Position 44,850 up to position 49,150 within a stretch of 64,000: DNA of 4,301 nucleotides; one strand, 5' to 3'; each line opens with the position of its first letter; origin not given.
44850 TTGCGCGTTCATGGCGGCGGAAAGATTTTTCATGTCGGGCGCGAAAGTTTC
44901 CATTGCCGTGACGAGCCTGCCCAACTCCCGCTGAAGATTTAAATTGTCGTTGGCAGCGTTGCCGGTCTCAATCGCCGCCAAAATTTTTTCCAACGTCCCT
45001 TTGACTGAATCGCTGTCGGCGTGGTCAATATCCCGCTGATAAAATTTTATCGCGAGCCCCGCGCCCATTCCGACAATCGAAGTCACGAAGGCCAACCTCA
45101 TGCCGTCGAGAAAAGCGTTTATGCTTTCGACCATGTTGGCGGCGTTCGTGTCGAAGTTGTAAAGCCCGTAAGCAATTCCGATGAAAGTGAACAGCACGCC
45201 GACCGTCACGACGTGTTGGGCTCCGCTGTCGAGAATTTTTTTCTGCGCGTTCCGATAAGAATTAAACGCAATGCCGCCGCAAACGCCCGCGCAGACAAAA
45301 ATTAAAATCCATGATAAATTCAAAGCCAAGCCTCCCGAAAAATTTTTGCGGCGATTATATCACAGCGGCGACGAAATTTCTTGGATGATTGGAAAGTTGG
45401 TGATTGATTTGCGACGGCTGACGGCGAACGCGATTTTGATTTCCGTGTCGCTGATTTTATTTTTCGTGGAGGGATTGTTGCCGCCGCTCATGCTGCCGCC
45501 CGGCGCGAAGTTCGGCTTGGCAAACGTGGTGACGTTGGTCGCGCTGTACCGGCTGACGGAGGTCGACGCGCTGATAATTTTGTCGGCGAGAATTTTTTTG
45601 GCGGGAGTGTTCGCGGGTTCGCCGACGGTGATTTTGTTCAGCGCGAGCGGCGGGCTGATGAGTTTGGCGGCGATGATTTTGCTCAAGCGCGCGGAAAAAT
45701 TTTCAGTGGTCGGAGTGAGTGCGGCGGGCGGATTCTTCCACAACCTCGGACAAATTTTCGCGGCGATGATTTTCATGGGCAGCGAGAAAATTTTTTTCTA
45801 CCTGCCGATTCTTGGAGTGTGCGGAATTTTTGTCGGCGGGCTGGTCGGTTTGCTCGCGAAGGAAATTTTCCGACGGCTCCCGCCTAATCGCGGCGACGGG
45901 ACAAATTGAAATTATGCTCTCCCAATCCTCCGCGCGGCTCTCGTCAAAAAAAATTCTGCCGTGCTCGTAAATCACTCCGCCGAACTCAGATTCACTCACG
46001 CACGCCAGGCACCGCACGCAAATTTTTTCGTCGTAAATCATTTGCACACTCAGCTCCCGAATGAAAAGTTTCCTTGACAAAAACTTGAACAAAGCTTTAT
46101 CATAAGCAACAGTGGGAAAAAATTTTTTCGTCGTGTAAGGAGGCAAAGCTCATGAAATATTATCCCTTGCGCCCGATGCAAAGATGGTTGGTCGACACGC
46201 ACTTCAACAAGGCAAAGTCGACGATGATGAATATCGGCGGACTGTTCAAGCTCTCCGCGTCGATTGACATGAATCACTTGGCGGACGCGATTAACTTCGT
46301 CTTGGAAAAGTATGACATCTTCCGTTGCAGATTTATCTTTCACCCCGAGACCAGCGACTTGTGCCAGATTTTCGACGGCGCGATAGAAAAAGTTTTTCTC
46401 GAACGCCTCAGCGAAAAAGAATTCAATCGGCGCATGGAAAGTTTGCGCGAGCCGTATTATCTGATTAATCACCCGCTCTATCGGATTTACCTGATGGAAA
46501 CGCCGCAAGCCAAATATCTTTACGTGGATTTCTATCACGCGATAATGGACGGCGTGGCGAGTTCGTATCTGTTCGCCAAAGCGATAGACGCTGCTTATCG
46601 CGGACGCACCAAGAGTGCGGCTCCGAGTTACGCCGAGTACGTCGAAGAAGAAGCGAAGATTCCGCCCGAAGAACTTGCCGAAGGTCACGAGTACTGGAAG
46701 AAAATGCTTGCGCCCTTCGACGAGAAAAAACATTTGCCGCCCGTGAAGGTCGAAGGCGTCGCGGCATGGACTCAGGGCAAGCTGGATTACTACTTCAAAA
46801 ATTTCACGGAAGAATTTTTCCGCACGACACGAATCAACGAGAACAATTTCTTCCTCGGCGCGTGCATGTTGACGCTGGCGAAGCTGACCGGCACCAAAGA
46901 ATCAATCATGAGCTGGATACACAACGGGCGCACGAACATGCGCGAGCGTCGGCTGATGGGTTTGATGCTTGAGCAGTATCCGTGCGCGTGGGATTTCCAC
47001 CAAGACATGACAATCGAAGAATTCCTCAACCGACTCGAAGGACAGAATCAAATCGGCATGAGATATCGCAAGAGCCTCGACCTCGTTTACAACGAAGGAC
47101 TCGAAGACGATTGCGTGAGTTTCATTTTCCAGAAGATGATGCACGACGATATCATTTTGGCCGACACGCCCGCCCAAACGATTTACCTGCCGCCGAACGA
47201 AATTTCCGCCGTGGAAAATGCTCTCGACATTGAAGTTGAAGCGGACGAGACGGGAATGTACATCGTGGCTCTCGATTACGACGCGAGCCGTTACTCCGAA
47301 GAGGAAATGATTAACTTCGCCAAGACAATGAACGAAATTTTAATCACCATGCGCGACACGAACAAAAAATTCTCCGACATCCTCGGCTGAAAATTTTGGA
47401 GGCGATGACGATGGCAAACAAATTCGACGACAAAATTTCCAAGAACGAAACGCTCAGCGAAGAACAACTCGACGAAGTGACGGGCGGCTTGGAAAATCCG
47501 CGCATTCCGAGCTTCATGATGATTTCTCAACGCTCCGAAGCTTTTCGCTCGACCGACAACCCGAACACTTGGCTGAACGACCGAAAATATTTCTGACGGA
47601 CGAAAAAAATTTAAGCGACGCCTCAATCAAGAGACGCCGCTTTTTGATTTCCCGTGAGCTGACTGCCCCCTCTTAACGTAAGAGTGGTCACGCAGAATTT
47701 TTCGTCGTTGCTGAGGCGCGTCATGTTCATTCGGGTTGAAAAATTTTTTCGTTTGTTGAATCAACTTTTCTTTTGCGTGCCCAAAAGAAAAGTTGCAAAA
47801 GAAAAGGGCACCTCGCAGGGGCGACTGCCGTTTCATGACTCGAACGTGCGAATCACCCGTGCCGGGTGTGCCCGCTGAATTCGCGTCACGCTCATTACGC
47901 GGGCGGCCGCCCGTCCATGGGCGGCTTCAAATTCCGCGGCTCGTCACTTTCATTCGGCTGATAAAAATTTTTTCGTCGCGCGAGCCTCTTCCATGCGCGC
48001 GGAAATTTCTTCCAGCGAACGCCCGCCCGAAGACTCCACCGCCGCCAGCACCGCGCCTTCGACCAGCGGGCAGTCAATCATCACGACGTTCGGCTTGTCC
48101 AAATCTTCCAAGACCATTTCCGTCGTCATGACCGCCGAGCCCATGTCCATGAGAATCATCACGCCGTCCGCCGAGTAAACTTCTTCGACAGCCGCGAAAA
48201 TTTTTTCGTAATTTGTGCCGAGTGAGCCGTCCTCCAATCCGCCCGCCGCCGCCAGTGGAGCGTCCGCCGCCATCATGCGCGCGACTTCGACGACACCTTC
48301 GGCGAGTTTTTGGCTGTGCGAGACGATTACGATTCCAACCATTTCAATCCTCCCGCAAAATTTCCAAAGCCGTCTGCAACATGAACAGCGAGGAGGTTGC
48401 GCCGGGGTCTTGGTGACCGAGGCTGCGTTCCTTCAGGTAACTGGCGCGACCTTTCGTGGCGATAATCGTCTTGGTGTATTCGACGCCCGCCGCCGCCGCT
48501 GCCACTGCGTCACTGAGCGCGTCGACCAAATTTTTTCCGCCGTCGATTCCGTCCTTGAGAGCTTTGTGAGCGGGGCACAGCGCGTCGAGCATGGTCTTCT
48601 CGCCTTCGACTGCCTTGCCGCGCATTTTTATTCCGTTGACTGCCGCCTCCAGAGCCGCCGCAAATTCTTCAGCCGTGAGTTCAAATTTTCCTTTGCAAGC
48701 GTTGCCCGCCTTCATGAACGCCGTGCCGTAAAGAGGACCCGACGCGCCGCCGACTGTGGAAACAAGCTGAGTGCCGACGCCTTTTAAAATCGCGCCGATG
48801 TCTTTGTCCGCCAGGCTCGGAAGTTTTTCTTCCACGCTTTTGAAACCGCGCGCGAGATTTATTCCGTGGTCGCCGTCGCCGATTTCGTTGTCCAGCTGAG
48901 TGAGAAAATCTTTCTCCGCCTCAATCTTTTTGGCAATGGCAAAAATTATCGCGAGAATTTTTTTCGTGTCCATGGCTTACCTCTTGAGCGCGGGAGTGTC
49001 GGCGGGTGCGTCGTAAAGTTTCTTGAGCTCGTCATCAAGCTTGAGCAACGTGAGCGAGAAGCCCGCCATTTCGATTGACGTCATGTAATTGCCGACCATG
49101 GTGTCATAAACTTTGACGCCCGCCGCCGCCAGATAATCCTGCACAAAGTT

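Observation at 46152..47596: Stand-alone NRPS condensation-domain protein paired with a double-glycine-leader peptide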

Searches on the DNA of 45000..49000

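Call 37: search_rna_families(source=window, start=45000, end=49000, threshold=evalue, max_evalue=0.1)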
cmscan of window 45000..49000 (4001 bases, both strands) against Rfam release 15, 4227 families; matches with E-value up to 0.1: 0.
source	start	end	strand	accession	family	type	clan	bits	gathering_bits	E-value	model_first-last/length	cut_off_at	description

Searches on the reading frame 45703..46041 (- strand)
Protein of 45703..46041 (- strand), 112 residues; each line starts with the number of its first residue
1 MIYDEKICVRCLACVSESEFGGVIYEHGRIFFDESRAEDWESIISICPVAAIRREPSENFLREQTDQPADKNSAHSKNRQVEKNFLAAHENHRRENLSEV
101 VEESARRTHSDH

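Call 3: search_protein_families(library=pfam, proteins=[window:45703-46041:-], max_evalue=0.1)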
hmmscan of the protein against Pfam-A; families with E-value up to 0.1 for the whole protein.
window:45703-46041:- (112 aa): 2 families
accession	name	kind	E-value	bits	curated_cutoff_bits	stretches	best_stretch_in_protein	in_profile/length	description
PF13247.11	Fer4_11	-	0.0018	18.9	26.2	1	1-59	3-66/100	4Fe-4S dicluster domain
PF00037.32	Fer4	-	0.036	14.3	21.1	0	2-16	2-16/24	4Fe-4S binding domain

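Call 4: search_protein_families(library=ncbifam, proteins=[window:45703-46041:-], max_evalue=0.1)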
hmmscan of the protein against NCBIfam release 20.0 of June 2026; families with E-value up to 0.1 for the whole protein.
window:45703-46041:- (112 aa): 8 families
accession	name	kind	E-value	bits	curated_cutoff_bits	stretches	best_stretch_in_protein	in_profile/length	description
TIGR04041.1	activase_YjjW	hypoth_equivalog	0.0029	17.1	250.2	1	6-51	41-86/276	YjjW family glycine radical enzyme activase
NF045874.1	Vhu_polyferre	exception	0.0044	15.8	600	1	4-50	28-74/381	F420-non-reducing hydrogenase associated-polyferredoxin VhuB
NF008134.0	PRK10882.1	equivalog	0.014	14.4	263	0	1-17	41-57/329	hydrogenase 2 operon protein HybA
TIGR02912.1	sulfite_red_C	equivalog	0.021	13.8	324.1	1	2-63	165-229/314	sulfite reductase subunit C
NF006221.0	PRK08348.1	subfamily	0.047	13.4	124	1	2-83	40-123/136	NADH-plastoquinone oxidoreductase subunit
TIGR03270.1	methan_mark_4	hypoth_equivalog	0.051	12.9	190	1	7-42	160-196/204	methanogenesis marker protein Mmp4/MtxX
NF043069.1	T4HPD_activ_SAM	equivalog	0.052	12.9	425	1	2-51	47-96/299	trans-4-hydroxy-L-proline dehydratase activase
TIGR01660.1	narH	equivalog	0.052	12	524.05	1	1-52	176-231/492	nitrate reductase subunit beta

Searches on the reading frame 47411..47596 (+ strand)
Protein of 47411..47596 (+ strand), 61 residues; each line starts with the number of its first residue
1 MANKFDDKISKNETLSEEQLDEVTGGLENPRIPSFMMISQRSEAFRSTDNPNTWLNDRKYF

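Call 3: search_protein_families(library=pfam, proteins=[window:47411-47596:+], max_evalue=0.1)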
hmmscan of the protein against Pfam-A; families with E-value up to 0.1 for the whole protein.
window:47411-47596:+ (61 aa): 0 families

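Call 4: search_protein_families(library=ncbifam, proteins=[window:47411-47596:+], max_evalue=0.1)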
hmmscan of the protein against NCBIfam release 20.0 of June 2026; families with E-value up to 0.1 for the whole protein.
window:47411-47596:+ (61 aa): 3 families
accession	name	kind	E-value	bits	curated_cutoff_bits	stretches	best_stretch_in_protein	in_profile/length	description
NF038167.1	cyan_ocin_like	subfamily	0.0052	16.9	32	1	14-37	10-23/72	CTB family bacteriocin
TIGR01847.1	bacteriocin_sig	domain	0.063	14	15.7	0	13-26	2-15/15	bacteriocin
NF046113.1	BLP_Lacticasei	subfamily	0.085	12.9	40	0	3-27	3-24/46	bacteriocin-like peptide, LSEI_2386 family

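Call 26: find_homologous_proteins(query=A1, max_evalue=10)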
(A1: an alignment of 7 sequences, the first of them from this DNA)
Query A1 (7 sequences) (61 aa, profile of the alignment): 21 proteins with E <= 10 among 176 candidates.
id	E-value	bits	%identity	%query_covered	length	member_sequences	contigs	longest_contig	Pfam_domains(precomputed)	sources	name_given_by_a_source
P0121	1.0e-23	101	90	100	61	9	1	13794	-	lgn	-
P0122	1.7e-22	97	92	100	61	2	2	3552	-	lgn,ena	-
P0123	1.8e-22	97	82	100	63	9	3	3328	-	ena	-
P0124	3.6e-19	87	61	51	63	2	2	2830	-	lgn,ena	-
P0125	2.6e-17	81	57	44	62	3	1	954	-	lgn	-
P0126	4.5e-17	80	-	-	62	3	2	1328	-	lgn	-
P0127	7.1e-17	79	46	44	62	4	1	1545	-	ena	-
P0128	1.4e-16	78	48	49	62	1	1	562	-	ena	-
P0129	3.3e-15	74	54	44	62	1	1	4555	-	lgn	-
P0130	4.8e-14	70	56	41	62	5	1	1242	-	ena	-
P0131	5.4e-14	70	49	70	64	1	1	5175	-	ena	-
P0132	7.2e-14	70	52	41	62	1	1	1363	-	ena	-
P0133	1.2e-13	69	57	34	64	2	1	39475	-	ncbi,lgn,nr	ncbi:MAG: hypothetical protein SR1Q7_01460 [Quinella sp. 1Q7]|nr:hypothetical protein [Quinella sp. 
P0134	1.3e-13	69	52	41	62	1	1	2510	-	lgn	-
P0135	6.1e-13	67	48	41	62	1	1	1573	-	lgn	-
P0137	2.0e-11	62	50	39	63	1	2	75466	-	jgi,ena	-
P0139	3.9e-9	54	31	80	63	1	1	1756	-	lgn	-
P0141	2.1e+0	26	45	33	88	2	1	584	PF07862.17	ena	-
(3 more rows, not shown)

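Call 28: find_encoding_contigs(protein=P0137, flank=7000, max_places=2)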
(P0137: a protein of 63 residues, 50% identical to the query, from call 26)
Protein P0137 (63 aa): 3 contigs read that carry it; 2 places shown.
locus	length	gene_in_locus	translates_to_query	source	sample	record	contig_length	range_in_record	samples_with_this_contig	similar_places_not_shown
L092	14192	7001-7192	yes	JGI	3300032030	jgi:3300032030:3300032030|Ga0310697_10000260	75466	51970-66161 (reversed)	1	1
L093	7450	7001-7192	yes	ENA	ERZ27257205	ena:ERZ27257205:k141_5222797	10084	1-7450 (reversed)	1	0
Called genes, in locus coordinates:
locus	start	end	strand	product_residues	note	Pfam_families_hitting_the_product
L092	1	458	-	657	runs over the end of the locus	PF02743:dCache_1, PF22673:MCP-like_PDC_1, PF00672:HAMP, PF00015:MCPsignal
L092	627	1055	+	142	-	-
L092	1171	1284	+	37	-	-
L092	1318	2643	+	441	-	PF00669:Flagellin_N, PF00700:Flagellin_C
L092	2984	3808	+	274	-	PF00669:Flagellin_N, PF00700:Flagellin_C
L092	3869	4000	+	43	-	-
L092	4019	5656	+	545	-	PF01554:MatE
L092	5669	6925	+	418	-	PF00668:Condensation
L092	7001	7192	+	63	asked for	-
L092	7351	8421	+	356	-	PF00005:ABC_tran, PF13304:AAA_21 (faint), PF08402:TOBE_2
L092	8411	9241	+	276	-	PF00528:BPD_transp_1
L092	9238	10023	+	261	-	PF00528:BPD_transp_1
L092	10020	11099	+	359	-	PF01547:SBP_bac_1, PF13531:SBP_bac_11, PF13416:SBP_bac_8, PF13343:SBP_bac_6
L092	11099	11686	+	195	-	PF02245:Pur_DNA_glyco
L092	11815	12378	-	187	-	PF02525:Flavodoxin_2, PF03358:FMN_red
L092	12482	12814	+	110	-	PF01638:HxlR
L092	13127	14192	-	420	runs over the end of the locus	PF02403:Seryl_tRNA_N, PF00587:tRNA-synt_2b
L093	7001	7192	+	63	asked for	-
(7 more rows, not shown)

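Call 29: find_encoding_contigs(protein=P0129, flank=5000, max_places=2)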
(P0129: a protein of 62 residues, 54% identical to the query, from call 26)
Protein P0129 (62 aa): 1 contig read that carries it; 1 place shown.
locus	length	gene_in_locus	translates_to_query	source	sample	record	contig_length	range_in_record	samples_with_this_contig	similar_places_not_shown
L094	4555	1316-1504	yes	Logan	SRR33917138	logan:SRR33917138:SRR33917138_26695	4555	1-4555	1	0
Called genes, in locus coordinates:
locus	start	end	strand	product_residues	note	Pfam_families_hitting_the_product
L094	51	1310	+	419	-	PF00668:Condensation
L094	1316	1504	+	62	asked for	-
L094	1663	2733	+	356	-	PF00005:ABC_tran, PF13304:AAA_21 (faint), PF08402:TOBE_2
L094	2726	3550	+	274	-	PF00528:BPD_transp_1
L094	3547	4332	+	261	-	PF00528:BPD_transp_1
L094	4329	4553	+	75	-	?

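Call 34: search_protein_families(library=padloc, proteins=[window:47411-47596:+], max_evalue=0.01)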
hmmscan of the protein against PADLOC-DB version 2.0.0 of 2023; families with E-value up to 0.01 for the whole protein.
window:47411-47596:+ (61 aa): 0 families

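Call 64: find_related_loci(query=A3, collection=metagenome_contigs, flank=3500)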
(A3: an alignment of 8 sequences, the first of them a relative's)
Query A3 (62 aa) in metagenome_contigs; peptide patterns used: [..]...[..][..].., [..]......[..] (x = any residue, [..] = any of these).
600 stretches matched a pattern (row limit reached: there are more); 2 encode a relative of the query (tblastn E <= 1e-3); 2 distinct loci.
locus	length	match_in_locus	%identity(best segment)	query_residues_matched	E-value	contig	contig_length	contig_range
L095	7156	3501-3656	79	1-52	7e-25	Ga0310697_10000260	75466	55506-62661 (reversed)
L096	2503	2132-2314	68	1-61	2e-23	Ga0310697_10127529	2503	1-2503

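Call 65: find_encoding_contigs(protein=P0131, flank=5000, max_places=2)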
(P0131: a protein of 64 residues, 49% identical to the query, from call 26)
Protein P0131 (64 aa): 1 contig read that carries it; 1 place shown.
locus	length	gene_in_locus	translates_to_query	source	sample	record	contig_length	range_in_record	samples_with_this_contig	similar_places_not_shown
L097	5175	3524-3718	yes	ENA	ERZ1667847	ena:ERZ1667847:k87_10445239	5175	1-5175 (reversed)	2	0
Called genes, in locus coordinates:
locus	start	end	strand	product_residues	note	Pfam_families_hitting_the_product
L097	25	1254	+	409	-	PF27675:YCF81_N, PF01850:PIN (weak)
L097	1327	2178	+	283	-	PF17827:PrmC_N, PF05175:MTS, PF06325:PrmA (weak), PF13847:Methyltransf_31, PF01170:UPF0020 (faint), PF08241:Methyltransf_11 (weak), PF13649:Methyltransf_25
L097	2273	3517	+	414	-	PF00668:Condensation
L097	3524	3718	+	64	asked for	-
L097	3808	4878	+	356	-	PF00005:ABC_tran, PF13304:AAA_21 (weak), PF08402:TOBE_2 (weak)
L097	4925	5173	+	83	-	?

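Call 66: find_encoding_contigs(protein=P0124, flank=3000, max_places=2)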
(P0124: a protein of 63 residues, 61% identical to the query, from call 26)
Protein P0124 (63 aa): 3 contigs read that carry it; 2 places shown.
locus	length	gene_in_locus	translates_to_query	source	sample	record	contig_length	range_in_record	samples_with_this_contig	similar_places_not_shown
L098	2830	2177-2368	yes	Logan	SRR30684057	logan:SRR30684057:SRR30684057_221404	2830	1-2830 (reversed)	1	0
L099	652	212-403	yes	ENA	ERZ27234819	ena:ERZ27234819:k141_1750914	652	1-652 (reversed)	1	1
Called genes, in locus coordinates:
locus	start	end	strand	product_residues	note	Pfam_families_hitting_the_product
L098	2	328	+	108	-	?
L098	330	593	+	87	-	-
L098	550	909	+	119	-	-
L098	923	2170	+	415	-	PF00668:Condensation, PF03007:WS_DGAT_cat (faint)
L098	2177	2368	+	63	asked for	-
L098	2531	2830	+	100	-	?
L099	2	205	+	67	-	?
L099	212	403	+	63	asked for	-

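Call 67: find_encoding_contigs(protein=P0139, flank=3000, max_places=2)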
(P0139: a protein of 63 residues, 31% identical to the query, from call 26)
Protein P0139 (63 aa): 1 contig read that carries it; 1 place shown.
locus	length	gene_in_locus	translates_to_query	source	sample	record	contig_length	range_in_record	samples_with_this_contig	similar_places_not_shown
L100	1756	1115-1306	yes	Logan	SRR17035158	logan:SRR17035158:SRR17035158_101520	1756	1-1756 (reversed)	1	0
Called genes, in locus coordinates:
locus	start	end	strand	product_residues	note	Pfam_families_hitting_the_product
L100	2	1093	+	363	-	?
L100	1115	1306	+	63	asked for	-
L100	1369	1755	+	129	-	?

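Call 78: search_protein_families(library=ncbifam, alignment_id=A1, max_evalue=1)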
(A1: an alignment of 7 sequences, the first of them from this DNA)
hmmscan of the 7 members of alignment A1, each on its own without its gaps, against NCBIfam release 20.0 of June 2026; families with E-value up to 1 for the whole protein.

A. member 1, seq(61 aa): 5 families
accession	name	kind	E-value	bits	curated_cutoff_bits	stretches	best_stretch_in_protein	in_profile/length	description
NF038167.1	cyan_ocin_like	subfamily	0.0052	16.9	32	1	14-37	10-23/72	CTB family bacteriocin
TIGR01847.1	bacteriocin_sig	domain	0.063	14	15.7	1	13-26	2-15/15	bacteriocin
NF046113.1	BLP_Lacticasei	subfamily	0.085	12.9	40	1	3-27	3-24/46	bacteriocin-like peptide, LSEI_2386 family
TIGR03793.1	leader_NHLP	domain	0.16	11.9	50.9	1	11-26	62-77/77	NHLP leader peptide family RiPP precursor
TIGR03949.1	bact_IIb_cerein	subfamily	0.2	11.5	21.5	1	13-29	2-18/45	class IIb bacteriocin, lactobin A/cerein 7B family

B. families by the number of members that match (of 7 scanned): 8 families
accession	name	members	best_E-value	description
NF038167.1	cyan_ocin_like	7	0.0016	CTB family bacteriocin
TIGR01847.1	bacteriocin_sig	4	0.063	bacteriocin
NF046113.1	BLP_Lacticasei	2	0.035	bacteriocin-like peptide, LSEI_2386 family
TIGR03949.1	bact_IIb_cerein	2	0.2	class IIb bacteriocin, lactobin A/cerein 7B family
NF038163.1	bactofencin_A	1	0.011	bactofencin A family cationic bacteriocin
TIGR04495.1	RiPP_XyeA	1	0.039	XyeA family cyclophane-containing RiPP triceptide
TIGR03798.1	leader_Nif11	1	0.096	Nif11-like leader peptide family RiPP precursor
TIGR03793.1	leader_NHLP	1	0.16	NHLP leader peptide family RiPP precursor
